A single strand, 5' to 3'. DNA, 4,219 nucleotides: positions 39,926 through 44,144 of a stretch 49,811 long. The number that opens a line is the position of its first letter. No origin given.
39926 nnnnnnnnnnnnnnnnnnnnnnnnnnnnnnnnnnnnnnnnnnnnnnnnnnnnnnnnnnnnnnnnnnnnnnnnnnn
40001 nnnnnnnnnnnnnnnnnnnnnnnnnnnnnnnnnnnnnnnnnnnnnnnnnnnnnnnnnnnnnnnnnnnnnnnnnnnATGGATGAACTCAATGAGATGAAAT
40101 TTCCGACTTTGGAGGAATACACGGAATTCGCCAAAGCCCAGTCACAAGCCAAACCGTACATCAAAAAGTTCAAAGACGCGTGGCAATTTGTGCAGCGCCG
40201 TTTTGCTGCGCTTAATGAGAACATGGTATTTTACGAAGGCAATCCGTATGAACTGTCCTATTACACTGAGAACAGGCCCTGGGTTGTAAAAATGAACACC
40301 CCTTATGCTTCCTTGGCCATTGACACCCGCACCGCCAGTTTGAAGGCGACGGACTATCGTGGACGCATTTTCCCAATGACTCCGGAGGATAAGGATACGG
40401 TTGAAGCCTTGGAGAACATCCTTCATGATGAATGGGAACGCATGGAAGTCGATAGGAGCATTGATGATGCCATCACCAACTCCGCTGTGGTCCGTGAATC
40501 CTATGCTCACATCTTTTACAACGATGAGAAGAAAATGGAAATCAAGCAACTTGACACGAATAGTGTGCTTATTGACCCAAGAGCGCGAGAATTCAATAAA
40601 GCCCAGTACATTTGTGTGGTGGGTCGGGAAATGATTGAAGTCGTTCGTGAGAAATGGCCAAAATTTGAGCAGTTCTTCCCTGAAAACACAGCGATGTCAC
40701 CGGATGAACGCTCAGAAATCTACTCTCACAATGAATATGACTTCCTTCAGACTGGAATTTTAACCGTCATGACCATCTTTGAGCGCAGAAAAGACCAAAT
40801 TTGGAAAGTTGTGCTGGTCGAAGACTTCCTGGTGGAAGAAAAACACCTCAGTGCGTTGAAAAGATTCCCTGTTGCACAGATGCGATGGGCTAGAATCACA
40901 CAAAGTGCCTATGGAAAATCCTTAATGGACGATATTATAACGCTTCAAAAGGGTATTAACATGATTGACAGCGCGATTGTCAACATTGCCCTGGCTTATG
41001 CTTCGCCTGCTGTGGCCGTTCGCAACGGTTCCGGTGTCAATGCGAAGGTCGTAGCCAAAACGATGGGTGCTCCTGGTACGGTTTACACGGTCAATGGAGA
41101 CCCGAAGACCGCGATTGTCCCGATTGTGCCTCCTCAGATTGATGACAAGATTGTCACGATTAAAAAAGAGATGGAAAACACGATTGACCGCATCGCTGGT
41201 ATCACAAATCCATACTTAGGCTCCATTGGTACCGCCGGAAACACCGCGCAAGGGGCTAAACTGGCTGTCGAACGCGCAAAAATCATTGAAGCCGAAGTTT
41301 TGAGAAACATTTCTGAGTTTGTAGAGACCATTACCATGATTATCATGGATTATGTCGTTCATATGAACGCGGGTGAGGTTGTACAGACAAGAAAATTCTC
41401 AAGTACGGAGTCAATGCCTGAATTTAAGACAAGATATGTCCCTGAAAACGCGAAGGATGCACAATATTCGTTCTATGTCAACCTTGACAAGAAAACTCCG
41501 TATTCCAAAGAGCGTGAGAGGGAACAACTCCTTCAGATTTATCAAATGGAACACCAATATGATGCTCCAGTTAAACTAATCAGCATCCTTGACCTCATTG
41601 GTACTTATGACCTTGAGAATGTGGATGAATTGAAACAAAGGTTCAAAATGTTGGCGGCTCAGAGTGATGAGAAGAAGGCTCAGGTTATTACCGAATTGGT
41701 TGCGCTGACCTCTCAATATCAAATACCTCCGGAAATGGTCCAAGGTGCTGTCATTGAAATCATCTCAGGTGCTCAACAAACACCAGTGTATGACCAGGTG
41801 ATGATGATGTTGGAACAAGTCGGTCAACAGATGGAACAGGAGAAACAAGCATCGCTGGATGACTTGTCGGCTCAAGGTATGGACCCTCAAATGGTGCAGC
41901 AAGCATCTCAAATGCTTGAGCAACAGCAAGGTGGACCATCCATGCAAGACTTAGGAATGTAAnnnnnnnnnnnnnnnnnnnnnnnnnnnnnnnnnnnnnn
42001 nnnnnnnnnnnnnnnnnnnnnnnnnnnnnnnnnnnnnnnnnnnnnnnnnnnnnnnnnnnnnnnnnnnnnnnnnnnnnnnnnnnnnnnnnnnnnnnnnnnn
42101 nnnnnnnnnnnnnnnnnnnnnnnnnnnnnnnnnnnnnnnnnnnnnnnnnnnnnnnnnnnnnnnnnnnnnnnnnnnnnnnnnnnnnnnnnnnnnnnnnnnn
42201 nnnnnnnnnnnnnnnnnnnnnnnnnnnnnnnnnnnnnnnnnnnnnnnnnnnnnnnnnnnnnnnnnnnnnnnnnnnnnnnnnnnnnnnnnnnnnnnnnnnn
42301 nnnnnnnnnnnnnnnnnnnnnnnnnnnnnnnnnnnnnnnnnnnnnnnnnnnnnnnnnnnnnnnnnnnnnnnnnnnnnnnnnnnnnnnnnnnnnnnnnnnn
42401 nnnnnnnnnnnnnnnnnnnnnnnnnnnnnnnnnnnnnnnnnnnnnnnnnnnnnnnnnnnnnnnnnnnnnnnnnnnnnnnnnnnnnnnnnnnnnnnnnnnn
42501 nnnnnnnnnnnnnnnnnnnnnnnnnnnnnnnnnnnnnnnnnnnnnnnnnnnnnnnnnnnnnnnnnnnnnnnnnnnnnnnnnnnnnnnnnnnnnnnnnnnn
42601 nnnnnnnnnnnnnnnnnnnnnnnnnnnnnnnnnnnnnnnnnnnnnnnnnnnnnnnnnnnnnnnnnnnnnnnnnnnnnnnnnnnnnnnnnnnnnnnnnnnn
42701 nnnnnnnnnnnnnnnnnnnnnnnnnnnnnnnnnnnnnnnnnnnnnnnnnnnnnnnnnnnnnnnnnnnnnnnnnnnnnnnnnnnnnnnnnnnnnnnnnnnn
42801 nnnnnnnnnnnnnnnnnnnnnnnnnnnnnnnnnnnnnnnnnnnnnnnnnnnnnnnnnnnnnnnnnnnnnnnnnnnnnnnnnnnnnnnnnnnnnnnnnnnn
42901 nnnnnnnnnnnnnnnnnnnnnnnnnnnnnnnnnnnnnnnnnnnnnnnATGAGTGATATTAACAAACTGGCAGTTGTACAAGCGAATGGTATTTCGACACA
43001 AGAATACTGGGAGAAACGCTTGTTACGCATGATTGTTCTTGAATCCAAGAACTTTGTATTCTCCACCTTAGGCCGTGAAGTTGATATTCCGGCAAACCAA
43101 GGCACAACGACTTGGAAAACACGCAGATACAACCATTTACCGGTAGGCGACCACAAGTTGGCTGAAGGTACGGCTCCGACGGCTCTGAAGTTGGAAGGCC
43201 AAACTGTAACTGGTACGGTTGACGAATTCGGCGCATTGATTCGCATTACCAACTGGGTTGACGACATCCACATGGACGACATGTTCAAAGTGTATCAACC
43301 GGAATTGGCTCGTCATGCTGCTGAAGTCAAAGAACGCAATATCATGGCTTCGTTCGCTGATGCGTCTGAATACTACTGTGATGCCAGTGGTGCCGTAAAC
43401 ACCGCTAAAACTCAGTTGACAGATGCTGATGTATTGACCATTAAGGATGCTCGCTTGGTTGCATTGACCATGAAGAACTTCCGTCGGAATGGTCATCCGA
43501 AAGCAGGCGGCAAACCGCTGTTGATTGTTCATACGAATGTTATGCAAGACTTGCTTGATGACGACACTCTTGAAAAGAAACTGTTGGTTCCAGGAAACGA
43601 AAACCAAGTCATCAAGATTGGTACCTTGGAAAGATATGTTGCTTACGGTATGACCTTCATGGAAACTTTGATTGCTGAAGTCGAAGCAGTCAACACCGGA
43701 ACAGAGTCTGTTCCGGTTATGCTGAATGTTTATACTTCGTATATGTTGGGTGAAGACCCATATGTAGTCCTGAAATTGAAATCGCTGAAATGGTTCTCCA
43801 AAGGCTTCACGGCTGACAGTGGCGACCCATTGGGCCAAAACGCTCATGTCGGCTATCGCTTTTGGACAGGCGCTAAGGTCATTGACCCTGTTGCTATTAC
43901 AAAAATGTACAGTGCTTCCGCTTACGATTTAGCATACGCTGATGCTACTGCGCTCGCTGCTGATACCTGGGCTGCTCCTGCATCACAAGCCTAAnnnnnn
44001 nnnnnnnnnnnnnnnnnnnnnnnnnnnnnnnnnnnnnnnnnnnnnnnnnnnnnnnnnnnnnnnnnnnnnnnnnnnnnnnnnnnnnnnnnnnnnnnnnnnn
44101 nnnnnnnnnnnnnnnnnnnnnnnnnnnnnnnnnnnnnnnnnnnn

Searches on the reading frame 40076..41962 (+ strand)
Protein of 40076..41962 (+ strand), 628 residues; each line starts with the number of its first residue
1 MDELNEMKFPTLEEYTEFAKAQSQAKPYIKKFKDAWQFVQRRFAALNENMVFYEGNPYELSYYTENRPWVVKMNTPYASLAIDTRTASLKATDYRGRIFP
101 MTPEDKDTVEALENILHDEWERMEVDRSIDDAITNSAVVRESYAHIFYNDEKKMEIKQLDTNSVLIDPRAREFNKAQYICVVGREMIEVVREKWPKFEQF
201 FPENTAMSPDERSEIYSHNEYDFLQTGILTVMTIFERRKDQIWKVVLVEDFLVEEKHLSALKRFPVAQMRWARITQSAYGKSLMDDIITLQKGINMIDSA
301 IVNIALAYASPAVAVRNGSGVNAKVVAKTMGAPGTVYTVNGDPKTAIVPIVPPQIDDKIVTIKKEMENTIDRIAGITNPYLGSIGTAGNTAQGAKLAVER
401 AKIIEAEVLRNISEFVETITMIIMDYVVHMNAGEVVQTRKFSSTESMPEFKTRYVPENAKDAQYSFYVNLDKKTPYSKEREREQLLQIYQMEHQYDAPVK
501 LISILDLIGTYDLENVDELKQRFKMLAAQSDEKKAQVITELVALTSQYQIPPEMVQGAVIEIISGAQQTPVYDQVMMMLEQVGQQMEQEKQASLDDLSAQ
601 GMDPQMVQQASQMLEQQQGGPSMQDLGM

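Call 12: search_protein_families(library=pfam, max_evalue=0.01, proteins=[window:40076-41962:+])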
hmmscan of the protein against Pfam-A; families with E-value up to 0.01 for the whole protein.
window:40076-41962:+ (628 aa): 1 family
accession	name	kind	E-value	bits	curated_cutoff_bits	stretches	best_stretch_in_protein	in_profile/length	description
PF12236.14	Head-tail_con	-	0.0003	19.8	27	1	256-376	245-355/489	Bacteriophage head to tail connecting protein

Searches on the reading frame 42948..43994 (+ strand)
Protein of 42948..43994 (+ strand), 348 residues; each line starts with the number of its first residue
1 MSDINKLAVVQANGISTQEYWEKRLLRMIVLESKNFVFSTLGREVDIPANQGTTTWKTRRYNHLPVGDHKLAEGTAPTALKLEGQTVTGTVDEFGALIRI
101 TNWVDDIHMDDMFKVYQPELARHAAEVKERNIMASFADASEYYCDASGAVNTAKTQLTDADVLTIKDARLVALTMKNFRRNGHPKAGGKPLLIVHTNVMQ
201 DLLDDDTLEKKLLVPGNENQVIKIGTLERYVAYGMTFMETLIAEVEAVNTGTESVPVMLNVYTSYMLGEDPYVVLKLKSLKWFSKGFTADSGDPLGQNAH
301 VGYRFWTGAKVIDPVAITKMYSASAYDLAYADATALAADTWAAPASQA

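Call 12: search_protein_families(library=pfam, max_evalue=0.01, proteins=[window:42948-43994:+])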
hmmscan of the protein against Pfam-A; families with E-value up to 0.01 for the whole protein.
window:42948-43994:+ (348 aa): 1 family
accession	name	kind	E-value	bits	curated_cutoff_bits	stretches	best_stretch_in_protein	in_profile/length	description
PF25209.1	Phage_capsid_4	-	4.8e-06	27.5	27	1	45-319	23-261/262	Phage capsid protein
